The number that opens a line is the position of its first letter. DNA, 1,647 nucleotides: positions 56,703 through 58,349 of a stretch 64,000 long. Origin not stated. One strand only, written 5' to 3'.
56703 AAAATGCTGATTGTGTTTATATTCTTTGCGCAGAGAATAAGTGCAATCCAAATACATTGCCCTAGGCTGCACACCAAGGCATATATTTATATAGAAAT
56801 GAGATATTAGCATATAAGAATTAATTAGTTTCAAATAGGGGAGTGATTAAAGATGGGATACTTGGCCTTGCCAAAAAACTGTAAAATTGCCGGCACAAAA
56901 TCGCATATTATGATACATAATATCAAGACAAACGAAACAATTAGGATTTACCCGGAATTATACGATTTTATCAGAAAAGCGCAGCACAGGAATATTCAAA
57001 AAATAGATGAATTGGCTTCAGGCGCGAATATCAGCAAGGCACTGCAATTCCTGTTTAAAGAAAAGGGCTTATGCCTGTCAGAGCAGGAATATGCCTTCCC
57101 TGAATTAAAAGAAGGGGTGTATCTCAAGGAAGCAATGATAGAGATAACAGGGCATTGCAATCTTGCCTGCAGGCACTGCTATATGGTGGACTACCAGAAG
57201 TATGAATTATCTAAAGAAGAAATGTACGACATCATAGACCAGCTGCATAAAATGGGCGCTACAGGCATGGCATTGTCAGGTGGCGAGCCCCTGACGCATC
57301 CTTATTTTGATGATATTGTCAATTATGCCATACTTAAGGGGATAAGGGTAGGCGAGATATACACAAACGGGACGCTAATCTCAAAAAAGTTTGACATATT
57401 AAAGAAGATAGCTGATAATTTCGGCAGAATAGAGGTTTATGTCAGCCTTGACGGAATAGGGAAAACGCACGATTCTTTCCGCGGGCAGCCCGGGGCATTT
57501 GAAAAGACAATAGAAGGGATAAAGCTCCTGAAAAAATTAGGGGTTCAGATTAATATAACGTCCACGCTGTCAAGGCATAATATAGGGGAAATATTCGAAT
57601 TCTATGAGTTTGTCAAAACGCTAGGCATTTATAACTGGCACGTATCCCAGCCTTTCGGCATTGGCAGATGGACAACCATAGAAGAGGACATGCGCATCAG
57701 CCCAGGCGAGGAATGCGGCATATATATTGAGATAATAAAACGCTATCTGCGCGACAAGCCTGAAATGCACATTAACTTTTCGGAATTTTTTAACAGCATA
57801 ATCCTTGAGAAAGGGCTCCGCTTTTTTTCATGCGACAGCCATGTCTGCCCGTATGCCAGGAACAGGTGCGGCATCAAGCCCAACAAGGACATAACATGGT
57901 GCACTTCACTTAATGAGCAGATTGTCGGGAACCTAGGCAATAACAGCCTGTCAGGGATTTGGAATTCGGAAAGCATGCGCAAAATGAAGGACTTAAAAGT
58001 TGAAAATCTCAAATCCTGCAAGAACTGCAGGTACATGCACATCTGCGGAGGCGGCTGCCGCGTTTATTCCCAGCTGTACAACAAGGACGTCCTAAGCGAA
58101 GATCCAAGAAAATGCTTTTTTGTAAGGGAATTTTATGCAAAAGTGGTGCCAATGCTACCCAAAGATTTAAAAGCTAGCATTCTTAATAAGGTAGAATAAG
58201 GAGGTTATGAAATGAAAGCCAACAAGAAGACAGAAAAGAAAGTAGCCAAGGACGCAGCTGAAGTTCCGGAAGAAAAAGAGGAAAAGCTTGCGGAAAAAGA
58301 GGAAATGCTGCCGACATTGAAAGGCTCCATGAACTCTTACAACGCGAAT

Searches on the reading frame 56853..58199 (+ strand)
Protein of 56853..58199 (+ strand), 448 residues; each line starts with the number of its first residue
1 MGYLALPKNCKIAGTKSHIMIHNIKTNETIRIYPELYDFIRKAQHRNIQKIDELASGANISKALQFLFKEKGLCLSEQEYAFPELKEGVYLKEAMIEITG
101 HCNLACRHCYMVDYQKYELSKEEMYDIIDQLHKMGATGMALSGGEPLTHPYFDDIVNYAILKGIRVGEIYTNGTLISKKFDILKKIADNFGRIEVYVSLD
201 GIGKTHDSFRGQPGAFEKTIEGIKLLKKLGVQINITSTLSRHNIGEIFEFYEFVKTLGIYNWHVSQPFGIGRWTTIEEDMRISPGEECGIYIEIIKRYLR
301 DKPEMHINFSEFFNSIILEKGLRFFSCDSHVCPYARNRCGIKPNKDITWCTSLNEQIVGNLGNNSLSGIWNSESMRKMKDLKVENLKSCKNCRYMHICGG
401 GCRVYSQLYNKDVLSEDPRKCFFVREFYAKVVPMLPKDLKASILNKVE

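Call 5: search_protein_families(library=pfam, proteins=[window:56853-58199:+], max_evalue=0.01)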
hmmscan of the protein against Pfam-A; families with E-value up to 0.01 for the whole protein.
window:56853-58199:+ (448 aa): 3 families
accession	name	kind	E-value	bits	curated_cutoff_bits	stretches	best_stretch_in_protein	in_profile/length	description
PF04055.27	Radical_SAM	-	7.3e-22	78.7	29.5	1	96-253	1-165/166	Radical SAM superfamily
PF13186.11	SPASM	-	2.1e-07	31.6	21.5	1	332-392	1-66/67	Iron-sulfur cluster-binding domain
PF13353.11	Fer4_12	-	4.1e-06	27.6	22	1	101-148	14-65/137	4Fe-4S single cluster domain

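Call 6: search_protein_families(library=ncbifam, proteins=[window:56853-58199:+], max_evalue=0.1)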
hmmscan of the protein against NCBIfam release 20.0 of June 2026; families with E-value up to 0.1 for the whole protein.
window:56853-58199:+ (448 aa): 92 families (the best 25 are shown)
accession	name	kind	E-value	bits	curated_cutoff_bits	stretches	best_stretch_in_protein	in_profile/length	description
TIGR04055.1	rSAM_NirJ2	equivalog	4.4e-41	141.5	500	1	98-422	6-323/326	putative heme d1 biosynthesis radical SAM protein NirJ2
TIGR04545.1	rSAM_ahbD_hemeb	equivalog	8.7e-40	137.2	500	2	97-286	5-193/339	heme b synthase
TIGR04051.1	rSAM_NirJ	equivalog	3.2e-39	134.9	515.45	2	98-266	8-175/354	heme d1 biosynthesis radical SAM protein NirJ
TIGR04546.1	rSAM_ahbC_deAc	equivalog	1.5e-38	132.6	650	2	97-259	44-205/390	12,18-didecarboxysiroheme deacetylase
TIGR04054.1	rSAM_NirJ1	equivalog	9.1e-38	129.9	650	2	97-259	41-202/387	putative heme d1 biosynthesis radical SAM protein NirJ1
TIGR04053.2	TIGR04053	equivalog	1.1e-34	120.3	395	2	96-275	12-194/366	TIGR04053 family radical SAM/SPASM domain-containing protein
NF045574.1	sacti_mat_StsB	exception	1.6e-33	116.3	625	2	90-274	94-276/466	StsB family radical SAM/SPASM domain sactipeptide maturase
NF041298.1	rSAM_mat_DynA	equivalog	2.4e-33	115.6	450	1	95-431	4-349/356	dynobactin maturation radical SAM/SPASM protein DynA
TIGR04347.1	pseudo_SAM_Halo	equivalog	7.6e-32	111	525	2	97-259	43-204/390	TIGR04347 family pseudo-SAM/SPASM protein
TIGR04250.1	SCM_rSAM_ScmE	equivalog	3.8e-31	108.3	400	2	95-253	6-164/358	SynChlorMet cassette radical SAM/SPASM protein ScmE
TIGR03962.1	mycofact_rSAM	equivalog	7.7e-30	104.2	265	1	96-418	16-329/339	mycofactocin radical SAM maturase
TIGR04303.1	GeoRSP_rSAM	equivalog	8.1e-30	104.5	400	1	98-419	11-323/325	GeoRSP system radical SAM/SPASM protein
TIGR04251.1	SCM_rSAM_ScmF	equivalog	5.3e-29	101.7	400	1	95-411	7-329/353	SynChlorMet cassette radical SAM/SPASM protein ScmF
TIGR04082.1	rSAM_for_selen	equivalog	7.6e-28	97.5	350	1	98-414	205-508/516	thio(seleno)oxazole modification radical SAM maturase SbtM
TIGR04103.1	rSAM_nif11_3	equivalog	1.2e-27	96.6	725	1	92-406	5-329/412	nif11-class peptide radical SAM maturase 3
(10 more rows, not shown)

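Call 7: find_homologous_proteins(query=window:56853-58199:+, max_evalue=1e-10)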
Query window:56853-58199:+ (448 aa): 2321 proteins with E <= 1e-10 among 8000 candidates; the best 120 are listed.
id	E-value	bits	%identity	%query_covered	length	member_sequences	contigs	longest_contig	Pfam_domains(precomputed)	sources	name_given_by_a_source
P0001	4.9e-296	1000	100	96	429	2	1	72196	PF13186.12,PF04055.28,PF13353.12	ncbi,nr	ncbi:MAG: radical SAM protein [Candidatus Nanoarchaeia archaeon]|nr:radical SAM protein [Candidatus 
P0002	6.5e-44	169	35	80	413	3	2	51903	PF13186.12,PF04055.28,PF13353.12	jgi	jgi:radical SAM protein with 4Fe4S-binding SPASM domain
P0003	4.3e-42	163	27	97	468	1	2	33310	PF13186.12,PF04055.28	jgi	jgi:radical SAM protein with 4Fe4S-binding SPASM domain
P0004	2.0e-41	160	28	77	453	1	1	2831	PF13186.12,PF04055.28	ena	-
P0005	1.3e-39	155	33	73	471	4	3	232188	PF13186.12,PF04055.28,PF13353.12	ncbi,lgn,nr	ncbi:MAG: radical SAM protein [Archaeoglobales archaeon]|nr:radical SAM protein [Archaeoglobales arc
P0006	3.1e-39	153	30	73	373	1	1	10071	PF13186.12,PF04055.28,PF13353.12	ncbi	-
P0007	2.2e-38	151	30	96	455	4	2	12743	PF13186.12,PF04055.28,PF13353.12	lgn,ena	-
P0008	6.2e-38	149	32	77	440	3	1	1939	PF13186.12,PF04055.28,PF13353.12,PF05402.19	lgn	-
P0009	7.9e-38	149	31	75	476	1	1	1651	PF13186.12,PF04055.28,PF13353.12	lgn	-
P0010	2.3e-37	147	33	70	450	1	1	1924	PF13186.12,PF04055.28,PF13353.12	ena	-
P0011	2.8e-37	147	33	72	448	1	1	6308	PF13186.12,PF04055.28,PF13353.12,PF05402.19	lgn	-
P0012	3.3e-37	147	33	71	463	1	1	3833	PF13186.12,PF04055.28,PF13353.12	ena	-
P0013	4.3e-37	146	32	74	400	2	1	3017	PF13186.12,PF04055.28,PF13353.12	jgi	jgi:radical SAM protein with 4Fe4S-binding SPASM domain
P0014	7.5e-37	145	31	75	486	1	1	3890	PF13186.12,PF04055.28,PF13353.12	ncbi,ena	-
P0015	9.8e-37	145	34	72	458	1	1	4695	PF13186.12,PF04055.28,PF13353.12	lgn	-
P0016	9.8e-37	145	32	72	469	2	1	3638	PF13186.12,PF04055.28,PF13353.12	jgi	jgi:radical SAM protein with 4Fe4S-binding SPASM domain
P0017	9.8e-37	145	33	71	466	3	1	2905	PF13186.12,PF04055.28,PF13353.12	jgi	-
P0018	1.7e-36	144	32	73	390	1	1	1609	PF13186.12,PF04055.28,PF13353.12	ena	-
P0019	2.3e-36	144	30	88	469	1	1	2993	PF13186.12,PF04055.28,PF13353.12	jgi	jgi:radical SAM protein with 4Fe4S-binding SPASM domain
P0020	3.1e-36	143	29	88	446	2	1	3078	PF13186.12,PF04055.28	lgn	-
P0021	4.0e-36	143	33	73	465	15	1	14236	PF13186.12,PF04055.28,PF13353.12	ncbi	ncbi:MAG: radical SAM protein [Archaeoglobaceae archaeon]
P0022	5.9e-36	143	27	93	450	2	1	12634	PF13186.12,PF04055.28,PF13353.12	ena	-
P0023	6.2e-36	142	31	74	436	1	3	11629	PF13186.12,PF04055.28,PF13353.12,PF05402.19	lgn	-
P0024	7.5e-36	142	34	73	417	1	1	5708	PF13186.12,PF04055.28,PF13353.12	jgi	jgi:radical SAM protein with 4Fe4S-binding SPASM domain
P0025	9.1e-36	142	34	72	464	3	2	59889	PF13186.12,PF04055.28,PF13353.12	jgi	-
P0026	1.4e-35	141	31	72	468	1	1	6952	PF13186.12,PF04055.28,PF13353.12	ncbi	-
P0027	2.4e-35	140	33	76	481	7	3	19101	PF13186.12,PF04055.28,PF13353.12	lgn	-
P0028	5.7e-35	139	28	91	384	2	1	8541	PF04055.28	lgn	-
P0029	5.7e-35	139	31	69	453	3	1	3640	PF13186.12,PF04055.28,PF13353.12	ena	-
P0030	6.0e-35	139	45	36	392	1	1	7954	PF13186.12,PF04055.28,PF13353.12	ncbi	-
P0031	7.0e-35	139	32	78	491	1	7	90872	PF13186.12,PF04055.28,PF13353.12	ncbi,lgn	ncbi:MAG: radical SAM protein [Candidatus Bathyarchaeia archaeon]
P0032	1.1e-34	138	31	73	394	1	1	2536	PF13186.12,PF04055.28,PF13353.12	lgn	-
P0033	1.5e-34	138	31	76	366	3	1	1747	PF13186.12,PF04055.28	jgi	-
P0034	1.7e-34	138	40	42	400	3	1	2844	PF13186.12,PF04055.28,PF13353.12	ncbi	ncbi:MAG: radical SAM protein [Candidatus Brocadiales bacterium]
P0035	2.0e-34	137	31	79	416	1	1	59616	PF13186.12,PF04055.28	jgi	jgi:radical SAM protein with 4Fe4S-binding SPASM domain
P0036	2.3e-34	137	30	75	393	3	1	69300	PF13186.12,PF04055.28,PF13353.12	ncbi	-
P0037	2.7e-34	137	40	42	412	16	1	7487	PF13186.12,PF04055.28,PF13353.12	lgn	-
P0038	2.9e-34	137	29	79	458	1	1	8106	PF13186.12,PF04055.28,PF13353.12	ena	-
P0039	3.0e-34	137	31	75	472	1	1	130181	PF13186.12,PF04055.28,PF13353.12,PF05402.19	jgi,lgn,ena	-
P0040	1.2e-33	135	32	71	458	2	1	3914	PF13186.12,PF04055.28,PF13353.12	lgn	-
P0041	1.2e-33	135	30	76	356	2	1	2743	PF04055.28,PF13353.12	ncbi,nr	ncbi:MAG: radical SAM protein [Candidatus Pacebacteria bacterium]|nr:radical SAM protein [Candidatus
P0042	1.3e-33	135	28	92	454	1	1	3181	PF13186.12,PF04055.28,PF13353.12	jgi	-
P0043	1.4e-33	135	31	72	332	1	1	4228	PF13186.12,PF04055.28,PF13353.12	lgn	-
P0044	2.1e-33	134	28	92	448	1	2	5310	PF13186.12,PF04055.28,PF13353.12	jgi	jgi:radical SAM protein with 4Fe4S-binding SPASM domain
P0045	2.2e-33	134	30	72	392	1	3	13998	PF13186.12,PF04055.28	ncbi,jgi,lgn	ncbi:MAG: radical SAM protein [Planctomycetota bacterium]|jgi:radical SAM protein with 4Fe4S-binding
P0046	2.8e-33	134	30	72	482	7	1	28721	PF13186.12,PF04055.28,PF13353.12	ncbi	-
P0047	3.3e-33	133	28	71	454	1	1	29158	PF13186.12,PF04055.28,PF13353.12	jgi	jgi:radical SAM protein with 4Fe4S-binding SPASM domain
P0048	3.4e-33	133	28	72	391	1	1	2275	PF13186.12,PF04055.28,PF13353.12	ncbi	ncbi:MAG: radical SAM protein [Candidatus Brocadiales bacterium]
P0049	4.2e-33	133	30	72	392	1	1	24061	PF13186.12,PF04055.28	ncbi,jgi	ncbi:MAG: radical SAM protein [Planctomycetota bacterium]|jgi:radical SAM protein with 4Fe4S-binding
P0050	4.3e-33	133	31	71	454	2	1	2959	PF13186.12,PF04055.28,PF13353.12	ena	-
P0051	6.6e-33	132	28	72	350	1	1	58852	PF13186.12,PF04055.28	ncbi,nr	ncbi:MAG: radical SAM protein [Peptococcaceae bacterium]|nr:radical SAM protein [Peptococcaceae bact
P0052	7.0e-33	132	30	73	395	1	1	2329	PF04055.28,PF13353.12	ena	-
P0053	7.1e-33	132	39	35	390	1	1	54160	PF13186.12,PF04055.28,PF13353.12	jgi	jgi:radical SAM protein with 4Fe4S-binding SPASM domain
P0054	7.7e-33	132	32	75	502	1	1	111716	PF13186.12,PF04055.28,PF13353.12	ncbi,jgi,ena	-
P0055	8.2e-33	132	29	70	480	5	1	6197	PF13186.12,PF04055.28,PF13353.12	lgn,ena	-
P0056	9.8e-33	132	33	71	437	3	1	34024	PF13186.12,PF04055.28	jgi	-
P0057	1.1e-32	132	30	73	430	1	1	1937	PF13186.12,PF04055.28,PF13353.12,PF05402.19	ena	-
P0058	1.1e-32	132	29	72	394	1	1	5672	PF13186.12,PF04055.28,PF13353.12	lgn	-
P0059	1.2e-32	132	31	72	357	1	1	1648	PF13186.12,PF04055.28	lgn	-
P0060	1.2e-32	132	29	73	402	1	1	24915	PF13186.12,PF04055.28,PF13353.12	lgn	-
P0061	1.5e-32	131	30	75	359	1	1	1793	PF13186.12,PF04055.28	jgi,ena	-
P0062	1.7e-32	131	30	73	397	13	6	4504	PF13186.12,PF04055.28,PF13353.12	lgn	-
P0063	1.8e-32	131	30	73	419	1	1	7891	PF04055.28,PF13353.12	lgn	-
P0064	2.3e-32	131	29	73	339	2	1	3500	PF13186.12,PF04055.28,PF13353.12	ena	-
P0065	2.7e-32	130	33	72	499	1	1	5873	PF13186.12,PF04055.28,PF13353.12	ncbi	-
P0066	3.0e-32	130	33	72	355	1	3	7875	PF13186.12,PF04055.28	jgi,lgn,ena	-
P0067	3.1e-32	130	30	74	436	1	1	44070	PF13186.12,PF04055.28,PF13353.12,PF05402.19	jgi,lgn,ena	jgi:radical SAM protein with 4Fe4S-binding SPASM domain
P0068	3.1e-32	130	31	71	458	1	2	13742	PF13186.12,PF04055.28,PF13353.12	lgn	-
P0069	3.7e-32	130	30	73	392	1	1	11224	PF13186.12,PF04055.28,PF13353.12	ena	-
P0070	3.9e-32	130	30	74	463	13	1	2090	PF13186.12,PF04055.28,PF13353.12,PF05402.19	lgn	-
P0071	4.7e-32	130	32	72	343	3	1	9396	PF04055.28,PF13353.12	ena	-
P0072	5.0e-32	130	29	71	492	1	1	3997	PF13186.12,PF04055.28,PF13353.12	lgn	-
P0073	5.5e-32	129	30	87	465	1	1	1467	PF13186.12,PF04055.28,PF13353.12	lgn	-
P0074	5.9e-32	129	32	71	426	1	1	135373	PF13186.12,PF04055.28,PF13353.12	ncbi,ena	-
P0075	7.2e-32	129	42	35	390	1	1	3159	PF04055.28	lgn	-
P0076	7.8e-32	129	31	73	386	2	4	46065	PF13186.12,PF04055.28,PF13353.12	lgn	-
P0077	9.5e-32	129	30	73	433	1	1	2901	PF13186.12,PF04055.28,PF13353.12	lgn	-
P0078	1.2e-31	128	29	72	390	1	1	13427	PF13186.12,PF04055.28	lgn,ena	-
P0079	1.2e-31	128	30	73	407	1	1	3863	PF13186.12,PF04055.28,PF13353.12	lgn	-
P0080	1.4e-31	128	32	74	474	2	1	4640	PF13186.12,PF04055.28,PF13353.12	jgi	-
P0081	1.4e-31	128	28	85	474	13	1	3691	PF13186.12,PF04055.28,PF13353.12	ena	-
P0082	2.2e-31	127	34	71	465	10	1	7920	PF13186.12,PF04055.28,PF13353.12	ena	-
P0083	2.3e-31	127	31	72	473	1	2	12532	PF13186.12,PF04055.28,PF13353.12,PF05402.19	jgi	-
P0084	2.4e-31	127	34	69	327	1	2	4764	PF13186.12,PF04055.28,PF13353.12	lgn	-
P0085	2.8e-31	127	29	72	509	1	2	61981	PF13186.12,PF04055.28,PF13353.12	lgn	-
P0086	3.8e-31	127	37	42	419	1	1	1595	PF13186.12,PF04055.28,PF13353.12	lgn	-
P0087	5.0e-31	126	30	77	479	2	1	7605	PF13186.12,PF04055.28,PF13353.12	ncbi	-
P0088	5.2e-31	126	29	80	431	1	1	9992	PF13186.12,PF04055.28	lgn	-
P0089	5.4e-31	126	39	42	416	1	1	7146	PF13186.12,PF04055.28,PF13353.12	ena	-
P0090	6.5e-31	126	29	74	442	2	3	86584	PF13186.12,PF04055.28,PF13353.12,PF05402.19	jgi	jgi:radical SAM protein with 4Fe4S-binding SPASM domain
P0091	8.9e-31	125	37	42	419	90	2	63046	PF13186.12,PF04055.28,PF13353.12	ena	-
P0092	9.2e-31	125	33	73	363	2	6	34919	PF13186.12,PF04055.28,PF13353.12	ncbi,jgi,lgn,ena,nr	ncbi:MAG: hypothetical protein A2902_06955 [Elusimicrobia bacterium RIFCSPLOWO2_01_FULL_64_13]|nr:MA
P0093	9.3e-31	125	30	72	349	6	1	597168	PF13186.12,PF04055.28,PF13353.12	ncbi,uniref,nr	ncbi:heme b synthase [Methanohalophilus levihalophilus]|uniref:heme b synthase n=1 Tax=Methanohaloph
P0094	9.5e-31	125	27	92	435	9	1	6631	PF13186.12,PF04055.28,PF13353.12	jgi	-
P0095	9.8e-31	125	31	71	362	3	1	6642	PF13186.12,PF04055.28,PF13353.12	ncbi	ncbi:MAG: radical SAM protein [Candidatus Aenigmatarchaeota archaeon]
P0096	9.8e-31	125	31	73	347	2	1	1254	PF13186.12,PF04055.28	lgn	-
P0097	1.1e-30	125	38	42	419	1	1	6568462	PF13186.12,PF04055.28,PF13353.12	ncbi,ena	-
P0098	1.2e-30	125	31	73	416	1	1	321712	PF13186.12,PF04055.28,PF13353.12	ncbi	-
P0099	1.4e-30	125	30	73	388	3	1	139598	PF04055.28,PF13353.12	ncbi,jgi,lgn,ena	ncbi:MAG: radical SAM protein [Actinomycetota bacterium]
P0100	1.5e-30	125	30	78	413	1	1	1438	PF13186.12,PF04055.28,PF13353.12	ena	-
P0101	1.5e-30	125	31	38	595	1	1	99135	PF04055.28,PF13353.12,PF19238.6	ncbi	-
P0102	1.8e-30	124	29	73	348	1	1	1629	PF13186.12,PF04055.28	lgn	-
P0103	1.8e-30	124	28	77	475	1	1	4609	PF13186.12,PF04055.28,PF13353.12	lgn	-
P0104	2.0e-30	124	32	68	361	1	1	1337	PF13186.12,PF04055.28,PF13353.12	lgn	-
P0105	2.1e-30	124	40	42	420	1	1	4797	PF13186.12,PF04055.28,PF13353.12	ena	-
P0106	2.4e-30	124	30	74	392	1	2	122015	PF13186.12,PF04055.28,PF13353.12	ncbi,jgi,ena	-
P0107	2.4e-30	124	40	42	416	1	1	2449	PF04055.28,PF13353.12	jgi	jgi:AdoMet-dependent heme synthase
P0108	2.7e-30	124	36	42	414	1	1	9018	PF13186.12,PF04055.28,PF13353.12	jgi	jgi:radical SAM protein with 4Fe4S-binding SPASM domain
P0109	2.8e-30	124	30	83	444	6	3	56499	PF13186.12,PF04055.28,PF13353.12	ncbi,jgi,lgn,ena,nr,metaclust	ncbi:MAG: hypothetical protein AYK19_08540 [Theionarchaea archaeon DG-70-1]|nr:MAG: hypothetical pro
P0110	2.8e-30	124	29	72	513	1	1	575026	PF13186.12,PF04055.28,PF13353.12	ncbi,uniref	ncbi:radical SAM protein [Methanobacterium sp.]|uniref:radical SAM protein n=1 Tax=Methanobacterium 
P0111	3.0e-30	124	37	42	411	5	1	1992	PF13186.12,PF04055.28,PF13353.12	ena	-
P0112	3.2e-30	124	30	71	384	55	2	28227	PF04055.28,PF13353.12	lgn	-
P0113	3.6e-30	123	28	76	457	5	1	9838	PF04055.28,PF13353.12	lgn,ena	-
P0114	3.9e-30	123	37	42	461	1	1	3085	PF13186.12,PF04055.28,PF13353.12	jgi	jgi:radical SAM protein with 4Fe4S-binding SPASM domain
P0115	3.9e-30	123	37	42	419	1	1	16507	PF13186.12,PF04055.28,PF13353.12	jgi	jgi:AdoMet-dependent heme synthase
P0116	4.1e-30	123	32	68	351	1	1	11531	PF13186.12,PF04055.28,PF13353.12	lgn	-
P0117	4.3e-30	123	32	71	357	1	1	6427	PF13186.12,PF04055.28,PF13353.12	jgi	-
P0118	4.3e-30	123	38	42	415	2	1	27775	PF13186.12,PF04055.28,PF13353.12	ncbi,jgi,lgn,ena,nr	ncbi:MAG TPA: radical SAM protein [Candidatus Nanoarchaeia archaeon]|nr:radical SAM protein [Candida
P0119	4.4e-30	123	30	73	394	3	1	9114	PF13186.12,PF04055.28,PF13353.12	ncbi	-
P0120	5.1e-30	123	29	72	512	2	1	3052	PF13186.12,PF04055.28,PF13353.12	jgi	jgi:radical SAM protein with 4Fe4S-binding SPASM domain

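Call 10: find_encoding_contigs(protein=P0002, flank=6000, max_places=4)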
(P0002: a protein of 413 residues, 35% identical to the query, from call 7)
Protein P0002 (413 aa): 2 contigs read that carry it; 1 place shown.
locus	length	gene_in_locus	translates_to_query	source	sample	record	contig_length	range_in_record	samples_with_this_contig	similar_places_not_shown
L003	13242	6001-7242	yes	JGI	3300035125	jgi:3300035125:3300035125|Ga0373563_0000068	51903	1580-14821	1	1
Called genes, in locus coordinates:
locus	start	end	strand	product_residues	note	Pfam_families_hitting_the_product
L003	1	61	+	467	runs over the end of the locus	PF01554:MatE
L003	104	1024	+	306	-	PF25231:DUF7847 (weak)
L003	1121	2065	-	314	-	PF05496:RuvB_N (weak), PF13191:AAA_16 (faint), PF13177:DNA_pol3_delta2, PF00004:AAA, PF25361:AAA_lid_RFC1 (weak), PF08542:Rep_fac_C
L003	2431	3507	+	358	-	-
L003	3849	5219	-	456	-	PF00515:TPR_1 (faint), PF07719:TPR_2 (faint), PF13181:TPR_8 (faint), PF13432:TPR_16 (faint), PF13424:TPR_12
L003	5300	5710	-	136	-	-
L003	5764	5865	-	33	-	-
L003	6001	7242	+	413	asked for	PF04055:Radical_SAM, PF13353:Fer4_12 (weak), PF13186:SPASM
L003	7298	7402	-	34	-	-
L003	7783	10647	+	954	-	PF12770:CHAT (weak), PF05729:NACHT, PF13401:AAA_22 (faint), PF13424:TPR_12, PF09976:TPR_21 (faint), PF14938:SNAP, PF17874:TPR_MalT, PF13424:TPR_12, +5 more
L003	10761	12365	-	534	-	-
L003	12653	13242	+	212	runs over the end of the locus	PF03483:B3_4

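Call 11: find_encoding_contigs(protein=P0003, flank=6000, max_places=4)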
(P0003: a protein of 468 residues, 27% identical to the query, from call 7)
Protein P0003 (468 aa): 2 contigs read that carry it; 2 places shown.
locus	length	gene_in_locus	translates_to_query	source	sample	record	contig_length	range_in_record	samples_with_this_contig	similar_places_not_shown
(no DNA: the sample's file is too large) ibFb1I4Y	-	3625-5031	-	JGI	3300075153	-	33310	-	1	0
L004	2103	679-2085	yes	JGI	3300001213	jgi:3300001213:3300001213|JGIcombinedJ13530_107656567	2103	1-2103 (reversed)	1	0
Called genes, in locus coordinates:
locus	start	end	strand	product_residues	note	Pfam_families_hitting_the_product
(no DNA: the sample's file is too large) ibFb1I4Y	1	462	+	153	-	?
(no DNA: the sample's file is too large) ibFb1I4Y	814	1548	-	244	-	-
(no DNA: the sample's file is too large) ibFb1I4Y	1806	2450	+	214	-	PF13513:HEAT_EZ (faint), PF12755:Vac14_Fab1_bd (faint), PF02985:HEAT (faint), PF03130:HEAT_PBS (faint), PF13646:HEAT_2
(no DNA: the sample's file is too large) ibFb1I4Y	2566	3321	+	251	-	PF01209:Ubie_methyltran, PF03848:TehB, PF13489:Methyltransf_23, PF05175:MTS, PF13847:Methyltransf_31, PF08241:Methyltransf_11, PF08242:Methyltransf_12, PF13649:Methyltransf_25, +1 more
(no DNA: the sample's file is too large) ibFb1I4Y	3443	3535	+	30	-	-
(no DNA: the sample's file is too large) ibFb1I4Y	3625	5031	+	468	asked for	PF04055:Radical_SAM, PF13186:SPASM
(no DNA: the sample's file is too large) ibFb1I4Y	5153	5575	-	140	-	-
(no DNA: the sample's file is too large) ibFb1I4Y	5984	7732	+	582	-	PF07973:tRNA_SAD, PF00587:tRNA-synt_2b, PF03129:HGTP_anticodon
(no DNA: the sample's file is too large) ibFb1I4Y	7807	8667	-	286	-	-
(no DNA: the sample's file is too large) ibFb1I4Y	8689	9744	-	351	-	PF13407:Peripla_BP_4, PF00532:Peripla_BP_1, PF13377:Peripla_BP_3 (weak)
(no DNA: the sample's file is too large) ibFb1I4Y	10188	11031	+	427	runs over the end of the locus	PF01336:tRNA_anti-codon, PF00152:tRNA-synt_2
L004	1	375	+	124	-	?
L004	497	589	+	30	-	-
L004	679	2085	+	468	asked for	PF04055:Radical_SAM, PF13186:SPASM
